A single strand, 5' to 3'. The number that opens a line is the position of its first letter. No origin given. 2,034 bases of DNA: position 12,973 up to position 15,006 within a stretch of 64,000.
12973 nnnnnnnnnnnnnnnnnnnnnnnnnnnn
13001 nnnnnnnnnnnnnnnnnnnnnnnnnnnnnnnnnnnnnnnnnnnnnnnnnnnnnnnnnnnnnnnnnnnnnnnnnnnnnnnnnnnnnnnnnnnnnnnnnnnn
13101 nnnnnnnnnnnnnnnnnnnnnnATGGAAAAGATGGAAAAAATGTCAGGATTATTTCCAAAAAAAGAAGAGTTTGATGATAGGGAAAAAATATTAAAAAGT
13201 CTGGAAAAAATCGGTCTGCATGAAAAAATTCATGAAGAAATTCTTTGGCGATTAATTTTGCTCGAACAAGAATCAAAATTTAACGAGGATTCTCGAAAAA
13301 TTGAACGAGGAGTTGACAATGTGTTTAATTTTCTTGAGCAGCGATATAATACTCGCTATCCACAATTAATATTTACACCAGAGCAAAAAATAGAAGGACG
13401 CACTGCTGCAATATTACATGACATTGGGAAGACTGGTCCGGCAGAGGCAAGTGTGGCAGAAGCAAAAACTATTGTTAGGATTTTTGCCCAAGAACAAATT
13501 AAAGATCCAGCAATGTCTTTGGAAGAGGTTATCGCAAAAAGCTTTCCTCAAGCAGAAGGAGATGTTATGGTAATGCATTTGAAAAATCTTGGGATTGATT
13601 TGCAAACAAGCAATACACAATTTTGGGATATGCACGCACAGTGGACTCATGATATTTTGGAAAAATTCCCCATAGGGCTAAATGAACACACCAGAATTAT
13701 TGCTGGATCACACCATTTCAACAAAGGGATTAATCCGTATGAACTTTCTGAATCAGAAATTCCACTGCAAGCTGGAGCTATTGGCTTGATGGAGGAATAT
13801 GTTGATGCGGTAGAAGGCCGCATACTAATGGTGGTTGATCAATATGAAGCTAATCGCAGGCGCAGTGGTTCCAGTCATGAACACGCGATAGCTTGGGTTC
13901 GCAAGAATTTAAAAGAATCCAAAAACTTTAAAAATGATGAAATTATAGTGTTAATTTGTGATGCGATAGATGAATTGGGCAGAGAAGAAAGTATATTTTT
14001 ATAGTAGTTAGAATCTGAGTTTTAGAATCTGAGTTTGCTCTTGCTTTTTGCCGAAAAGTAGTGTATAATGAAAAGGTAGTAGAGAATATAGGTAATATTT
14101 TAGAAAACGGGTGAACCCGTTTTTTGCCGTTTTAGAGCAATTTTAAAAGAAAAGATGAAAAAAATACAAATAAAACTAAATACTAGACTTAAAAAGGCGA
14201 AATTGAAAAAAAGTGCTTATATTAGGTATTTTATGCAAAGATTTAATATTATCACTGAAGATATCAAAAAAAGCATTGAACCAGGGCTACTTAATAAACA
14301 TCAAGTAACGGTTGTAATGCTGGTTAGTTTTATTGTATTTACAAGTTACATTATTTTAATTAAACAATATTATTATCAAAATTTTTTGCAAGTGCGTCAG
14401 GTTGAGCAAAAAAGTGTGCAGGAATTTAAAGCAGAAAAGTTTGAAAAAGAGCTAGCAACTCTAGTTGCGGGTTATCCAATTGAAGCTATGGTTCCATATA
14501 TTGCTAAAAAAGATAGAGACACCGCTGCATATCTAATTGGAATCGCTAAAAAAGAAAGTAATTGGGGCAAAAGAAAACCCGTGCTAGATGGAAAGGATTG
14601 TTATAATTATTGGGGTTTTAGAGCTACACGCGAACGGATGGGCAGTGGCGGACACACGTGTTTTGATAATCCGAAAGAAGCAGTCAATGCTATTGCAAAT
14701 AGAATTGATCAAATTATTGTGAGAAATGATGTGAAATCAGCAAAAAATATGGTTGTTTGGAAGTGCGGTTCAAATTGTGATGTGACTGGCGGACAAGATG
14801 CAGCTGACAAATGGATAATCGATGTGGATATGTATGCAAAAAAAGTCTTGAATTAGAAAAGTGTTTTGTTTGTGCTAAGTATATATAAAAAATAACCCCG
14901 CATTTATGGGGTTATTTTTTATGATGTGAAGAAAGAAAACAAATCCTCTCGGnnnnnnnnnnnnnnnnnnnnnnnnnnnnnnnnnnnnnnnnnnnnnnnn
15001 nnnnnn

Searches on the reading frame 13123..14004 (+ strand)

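Call 3: search_protein_families(library=pfam, proteins=[window:13123-14004:+], max_evalue=0.01)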
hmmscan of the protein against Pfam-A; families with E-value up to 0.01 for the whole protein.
window:13123-14004:+ (293 aa): 2 families
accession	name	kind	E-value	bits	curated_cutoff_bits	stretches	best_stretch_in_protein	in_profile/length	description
PF01966.28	HD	-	0.0022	18.7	22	0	93-125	28-70/116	HD domain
PF13487.12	HD_5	-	0.0032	17.7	27.2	0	154-233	64-143/170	HD domain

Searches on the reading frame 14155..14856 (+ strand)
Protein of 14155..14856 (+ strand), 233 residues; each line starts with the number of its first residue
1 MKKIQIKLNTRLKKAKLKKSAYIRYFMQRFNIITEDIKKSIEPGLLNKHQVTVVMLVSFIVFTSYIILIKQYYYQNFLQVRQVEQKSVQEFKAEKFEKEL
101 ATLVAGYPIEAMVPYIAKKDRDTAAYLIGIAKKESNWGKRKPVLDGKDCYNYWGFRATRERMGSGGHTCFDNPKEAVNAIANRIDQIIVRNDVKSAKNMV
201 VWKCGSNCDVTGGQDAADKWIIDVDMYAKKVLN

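Call 3: search_protein_families(library=pfam, proteins=[window:14155-14856:+], max_evalue=0.01)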
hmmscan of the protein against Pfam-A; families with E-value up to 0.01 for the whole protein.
window:14155-14856:+ (233 aa): 0 families

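Call 4: search_protein_families(library=ncbifam, proteins=[window:14155-14856:+], max_evalue=0.01)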
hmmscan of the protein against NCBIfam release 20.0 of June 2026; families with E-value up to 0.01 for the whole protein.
window:14155-14856:+ (233 aa): 1 family
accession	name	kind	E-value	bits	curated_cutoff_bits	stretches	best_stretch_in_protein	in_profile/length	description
NF009354.0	PRK12709.1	equivalog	0.0031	17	456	1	124-164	198-239/323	flagellar rod assembly protein/muramidase FlgJ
